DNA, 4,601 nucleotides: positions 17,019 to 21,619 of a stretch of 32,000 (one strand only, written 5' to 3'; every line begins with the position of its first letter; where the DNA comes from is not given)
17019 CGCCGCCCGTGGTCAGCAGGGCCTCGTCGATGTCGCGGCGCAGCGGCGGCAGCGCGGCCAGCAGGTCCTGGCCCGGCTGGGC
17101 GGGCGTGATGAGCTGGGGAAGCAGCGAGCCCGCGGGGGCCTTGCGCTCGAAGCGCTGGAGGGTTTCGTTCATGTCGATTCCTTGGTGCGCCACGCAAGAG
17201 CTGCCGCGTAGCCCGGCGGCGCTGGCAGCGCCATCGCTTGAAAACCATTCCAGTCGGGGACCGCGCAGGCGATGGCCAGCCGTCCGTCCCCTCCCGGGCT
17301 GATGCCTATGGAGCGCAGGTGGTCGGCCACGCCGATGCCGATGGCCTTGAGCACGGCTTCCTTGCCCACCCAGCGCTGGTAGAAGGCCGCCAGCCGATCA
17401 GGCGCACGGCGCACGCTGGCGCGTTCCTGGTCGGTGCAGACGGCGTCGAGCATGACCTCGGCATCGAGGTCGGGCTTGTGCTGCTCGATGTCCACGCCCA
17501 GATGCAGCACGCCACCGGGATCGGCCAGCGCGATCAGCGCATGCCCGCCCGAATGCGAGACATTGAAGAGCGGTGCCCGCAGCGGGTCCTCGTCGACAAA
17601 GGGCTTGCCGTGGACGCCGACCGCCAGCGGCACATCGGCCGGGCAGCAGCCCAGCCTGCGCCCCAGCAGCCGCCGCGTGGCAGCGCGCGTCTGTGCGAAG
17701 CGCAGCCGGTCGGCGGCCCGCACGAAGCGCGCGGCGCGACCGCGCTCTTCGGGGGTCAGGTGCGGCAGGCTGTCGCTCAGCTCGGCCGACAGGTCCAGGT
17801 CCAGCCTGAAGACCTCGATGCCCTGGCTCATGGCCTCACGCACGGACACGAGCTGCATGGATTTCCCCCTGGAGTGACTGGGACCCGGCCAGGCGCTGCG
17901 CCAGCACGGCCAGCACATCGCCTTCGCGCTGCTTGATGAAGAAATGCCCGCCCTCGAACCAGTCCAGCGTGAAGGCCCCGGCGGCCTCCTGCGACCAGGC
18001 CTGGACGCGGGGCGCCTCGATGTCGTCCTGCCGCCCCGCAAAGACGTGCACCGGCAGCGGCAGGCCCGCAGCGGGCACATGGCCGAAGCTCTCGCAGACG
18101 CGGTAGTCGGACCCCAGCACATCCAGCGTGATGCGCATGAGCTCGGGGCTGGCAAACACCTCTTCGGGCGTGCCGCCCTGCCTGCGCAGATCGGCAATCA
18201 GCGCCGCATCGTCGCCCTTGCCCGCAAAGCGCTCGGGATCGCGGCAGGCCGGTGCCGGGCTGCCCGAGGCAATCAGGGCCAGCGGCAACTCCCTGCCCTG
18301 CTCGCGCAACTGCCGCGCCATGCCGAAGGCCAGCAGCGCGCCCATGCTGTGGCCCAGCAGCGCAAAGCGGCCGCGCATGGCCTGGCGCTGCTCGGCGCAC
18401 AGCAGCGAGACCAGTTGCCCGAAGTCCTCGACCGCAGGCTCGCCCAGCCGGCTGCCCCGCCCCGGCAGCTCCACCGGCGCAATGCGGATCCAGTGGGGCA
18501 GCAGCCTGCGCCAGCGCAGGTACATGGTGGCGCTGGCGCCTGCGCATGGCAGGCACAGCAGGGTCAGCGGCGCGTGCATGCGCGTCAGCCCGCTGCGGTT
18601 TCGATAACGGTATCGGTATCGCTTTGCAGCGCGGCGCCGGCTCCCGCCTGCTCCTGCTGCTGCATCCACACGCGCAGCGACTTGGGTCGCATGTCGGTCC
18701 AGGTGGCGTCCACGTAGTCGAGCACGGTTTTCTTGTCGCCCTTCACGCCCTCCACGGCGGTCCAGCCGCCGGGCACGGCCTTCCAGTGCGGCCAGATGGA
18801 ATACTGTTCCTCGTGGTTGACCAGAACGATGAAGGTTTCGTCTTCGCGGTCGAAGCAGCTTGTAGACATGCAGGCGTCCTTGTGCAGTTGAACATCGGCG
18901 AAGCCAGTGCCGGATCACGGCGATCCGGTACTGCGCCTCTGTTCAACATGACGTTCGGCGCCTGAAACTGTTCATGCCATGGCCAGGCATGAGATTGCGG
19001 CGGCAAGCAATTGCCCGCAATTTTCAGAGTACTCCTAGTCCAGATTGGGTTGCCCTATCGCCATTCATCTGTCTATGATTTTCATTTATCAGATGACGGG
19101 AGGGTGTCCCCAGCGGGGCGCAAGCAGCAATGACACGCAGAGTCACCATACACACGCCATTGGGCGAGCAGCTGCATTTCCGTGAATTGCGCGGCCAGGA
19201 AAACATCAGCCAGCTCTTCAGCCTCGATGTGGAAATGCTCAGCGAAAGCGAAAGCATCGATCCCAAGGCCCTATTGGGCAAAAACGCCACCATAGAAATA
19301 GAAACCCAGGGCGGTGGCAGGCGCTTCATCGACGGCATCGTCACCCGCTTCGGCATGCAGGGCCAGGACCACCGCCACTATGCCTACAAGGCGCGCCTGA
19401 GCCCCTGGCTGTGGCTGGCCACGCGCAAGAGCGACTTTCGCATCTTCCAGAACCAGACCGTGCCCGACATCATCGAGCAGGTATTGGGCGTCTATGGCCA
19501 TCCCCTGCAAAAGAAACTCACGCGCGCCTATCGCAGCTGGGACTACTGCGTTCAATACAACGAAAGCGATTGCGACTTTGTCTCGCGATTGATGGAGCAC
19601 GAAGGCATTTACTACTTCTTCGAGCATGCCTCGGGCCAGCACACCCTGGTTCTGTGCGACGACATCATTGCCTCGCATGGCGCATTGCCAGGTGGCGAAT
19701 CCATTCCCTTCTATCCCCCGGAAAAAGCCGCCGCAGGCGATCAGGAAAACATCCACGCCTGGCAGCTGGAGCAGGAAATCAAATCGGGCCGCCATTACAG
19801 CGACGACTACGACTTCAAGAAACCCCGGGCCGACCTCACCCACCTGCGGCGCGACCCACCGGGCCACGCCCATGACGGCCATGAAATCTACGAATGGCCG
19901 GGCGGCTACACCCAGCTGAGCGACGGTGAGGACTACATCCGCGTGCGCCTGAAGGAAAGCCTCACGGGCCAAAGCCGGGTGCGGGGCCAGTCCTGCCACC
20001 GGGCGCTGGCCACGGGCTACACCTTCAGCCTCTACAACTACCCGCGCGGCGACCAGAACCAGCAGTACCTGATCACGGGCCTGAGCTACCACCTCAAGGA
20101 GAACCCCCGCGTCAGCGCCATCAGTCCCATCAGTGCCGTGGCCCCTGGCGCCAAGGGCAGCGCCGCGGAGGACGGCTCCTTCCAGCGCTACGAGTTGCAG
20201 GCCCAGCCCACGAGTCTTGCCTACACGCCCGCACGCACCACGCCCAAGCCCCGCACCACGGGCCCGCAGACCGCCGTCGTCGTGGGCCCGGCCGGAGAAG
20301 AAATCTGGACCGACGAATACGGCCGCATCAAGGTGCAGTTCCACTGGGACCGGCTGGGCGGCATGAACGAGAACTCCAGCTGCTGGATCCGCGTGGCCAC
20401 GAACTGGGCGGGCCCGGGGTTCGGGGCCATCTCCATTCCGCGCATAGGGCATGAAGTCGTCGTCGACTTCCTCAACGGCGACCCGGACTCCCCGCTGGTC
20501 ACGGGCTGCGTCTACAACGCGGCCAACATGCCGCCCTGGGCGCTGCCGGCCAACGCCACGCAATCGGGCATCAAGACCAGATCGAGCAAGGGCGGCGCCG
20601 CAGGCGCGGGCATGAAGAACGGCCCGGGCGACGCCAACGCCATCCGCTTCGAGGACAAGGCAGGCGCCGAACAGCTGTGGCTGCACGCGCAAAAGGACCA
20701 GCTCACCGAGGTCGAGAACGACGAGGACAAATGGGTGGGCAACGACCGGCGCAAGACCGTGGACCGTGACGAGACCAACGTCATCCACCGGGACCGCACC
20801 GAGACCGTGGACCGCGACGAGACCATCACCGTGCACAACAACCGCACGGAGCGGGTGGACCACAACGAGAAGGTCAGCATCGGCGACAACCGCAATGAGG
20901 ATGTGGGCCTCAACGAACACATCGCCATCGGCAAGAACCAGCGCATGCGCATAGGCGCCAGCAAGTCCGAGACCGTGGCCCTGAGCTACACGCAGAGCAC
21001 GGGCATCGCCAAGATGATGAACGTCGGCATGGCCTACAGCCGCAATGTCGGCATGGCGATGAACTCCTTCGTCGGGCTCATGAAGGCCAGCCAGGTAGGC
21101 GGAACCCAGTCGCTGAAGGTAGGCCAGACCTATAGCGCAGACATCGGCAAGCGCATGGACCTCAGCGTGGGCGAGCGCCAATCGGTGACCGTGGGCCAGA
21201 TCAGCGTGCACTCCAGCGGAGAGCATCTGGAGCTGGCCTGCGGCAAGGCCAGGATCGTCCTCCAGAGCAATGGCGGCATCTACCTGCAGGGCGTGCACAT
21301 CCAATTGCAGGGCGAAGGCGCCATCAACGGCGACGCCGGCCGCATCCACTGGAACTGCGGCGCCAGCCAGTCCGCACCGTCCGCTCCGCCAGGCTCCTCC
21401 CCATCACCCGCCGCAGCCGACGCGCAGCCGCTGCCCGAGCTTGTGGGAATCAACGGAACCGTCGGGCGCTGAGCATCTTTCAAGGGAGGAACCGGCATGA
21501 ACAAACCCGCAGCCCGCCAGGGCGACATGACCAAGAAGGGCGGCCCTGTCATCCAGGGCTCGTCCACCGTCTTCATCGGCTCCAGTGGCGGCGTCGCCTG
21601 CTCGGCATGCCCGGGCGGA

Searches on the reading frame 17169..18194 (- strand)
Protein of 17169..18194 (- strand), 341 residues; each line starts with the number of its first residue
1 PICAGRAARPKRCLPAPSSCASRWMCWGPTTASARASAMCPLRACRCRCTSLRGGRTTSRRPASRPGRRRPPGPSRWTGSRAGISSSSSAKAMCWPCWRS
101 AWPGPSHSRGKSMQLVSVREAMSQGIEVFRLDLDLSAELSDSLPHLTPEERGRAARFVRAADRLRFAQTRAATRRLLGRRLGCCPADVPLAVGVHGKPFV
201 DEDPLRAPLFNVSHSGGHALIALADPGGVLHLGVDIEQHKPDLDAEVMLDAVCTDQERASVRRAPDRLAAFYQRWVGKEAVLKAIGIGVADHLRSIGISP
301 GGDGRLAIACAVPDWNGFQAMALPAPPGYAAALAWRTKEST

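Call 64: search_protein_families(library=pfam, proteins=[window:17169-18194:-], max_evalue=0.00001)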
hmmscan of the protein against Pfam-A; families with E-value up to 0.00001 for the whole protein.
window:17169-18194:- (341 aa): 2 families
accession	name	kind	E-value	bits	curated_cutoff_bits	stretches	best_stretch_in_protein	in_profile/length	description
PF01648.25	ACPS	-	8.3e-15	55.2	25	1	232-309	2-87/111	4'-phosphopantetheinyl transferase superfamily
PF22624.1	AASDHPPT_N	-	1.3e-07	32.2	27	1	138-222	9-96/100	4'-phosphopantetheinyl transferase, N-terminal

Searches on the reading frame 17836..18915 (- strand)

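Call 64: search_protein_families(library=pfam, proteins=[window:17836-18915:-], max_evalue=0.00001)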
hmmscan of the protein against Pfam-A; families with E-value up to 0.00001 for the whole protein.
window:17836-18915:- (359 aa): 2 families
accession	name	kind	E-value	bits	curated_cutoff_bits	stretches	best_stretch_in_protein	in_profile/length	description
PF00975.26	Thioesterase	-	2.9e-43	149.1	26.4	1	118-331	2-213/226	Thioesterase domain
PF12697.13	Abhydrolase_6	-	4.3e-11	44.3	26.3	1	119-328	1-208/217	Alpha/beta hydrolase family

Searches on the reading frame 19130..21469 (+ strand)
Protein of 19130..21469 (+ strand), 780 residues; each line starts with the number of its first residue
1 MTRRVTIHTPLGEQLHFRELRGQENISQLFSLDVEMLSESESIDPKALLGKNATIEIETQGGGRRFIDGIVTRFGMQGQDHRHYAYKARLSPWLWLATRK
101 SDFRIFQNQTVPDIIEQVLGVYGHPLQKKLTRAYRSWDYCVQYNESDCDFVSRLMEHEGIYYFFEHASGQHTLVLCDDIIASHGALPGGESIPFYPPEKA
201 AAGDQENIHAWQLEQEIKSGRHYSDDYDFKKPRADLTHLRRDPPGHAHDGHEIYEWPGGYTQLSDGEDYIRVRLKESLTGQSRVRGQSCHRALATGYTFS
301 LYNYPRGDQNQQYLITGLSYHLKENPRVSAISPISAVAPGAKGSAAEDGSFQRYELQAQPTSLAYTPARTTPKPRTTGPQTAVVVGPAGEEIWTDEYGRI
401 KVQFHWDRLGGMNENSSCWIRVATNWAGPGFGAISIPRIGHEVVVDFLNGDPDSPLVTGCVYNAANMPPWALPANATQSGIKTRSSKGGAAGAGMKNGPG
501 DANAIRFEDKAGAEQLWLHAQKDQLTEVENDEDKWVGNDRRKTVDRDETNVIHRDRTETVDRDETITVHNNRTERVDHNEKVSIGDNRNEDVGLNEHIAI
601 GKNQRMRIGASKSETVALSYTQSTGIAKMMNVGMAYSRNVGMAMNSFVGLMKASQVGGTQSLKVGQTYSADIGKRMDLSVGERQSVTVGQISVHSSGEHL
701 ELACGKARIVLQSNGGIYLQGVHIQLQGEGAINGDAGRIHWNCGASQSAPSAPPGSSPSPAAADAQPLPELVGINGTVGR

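Call 60: search_protein_families(library=pfam, proteins=[window:19130-21469:+], max_evalue=0.01)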
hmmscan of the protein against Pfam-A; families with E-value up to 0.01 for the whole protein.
window:19130-21469:+ (780 aa): 5 families
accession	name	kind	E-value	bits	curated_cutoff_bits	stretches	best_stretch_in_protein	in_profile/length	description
PF05954.17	Phage_GPD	-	1.3e-109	366.6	30.1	1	23-325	1-304/305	Phage tail baseplate hub (GPD)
PF22178.3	Gp5_trimer_C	-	2.6e-45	153.6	30.9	2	479-600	1-112/112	Bacteriophage T4 gp5 C-terminal trimerisation domain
PF04717.18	Phage_base_V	-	2.2e-14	54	23.8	1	395-462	12-75/75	Type VI secretion system/phage-baseplate injector OB domain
PF06715.18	Gp5_C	-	0.00052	20.4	20.4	1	563-585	2-24/24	Gp5 C-terminal repeat (3 copies)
PF20093.5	DUF6484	-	0.0013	19.8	27.6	1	436-461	36-61/61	Domain of unknown function (DUF6484)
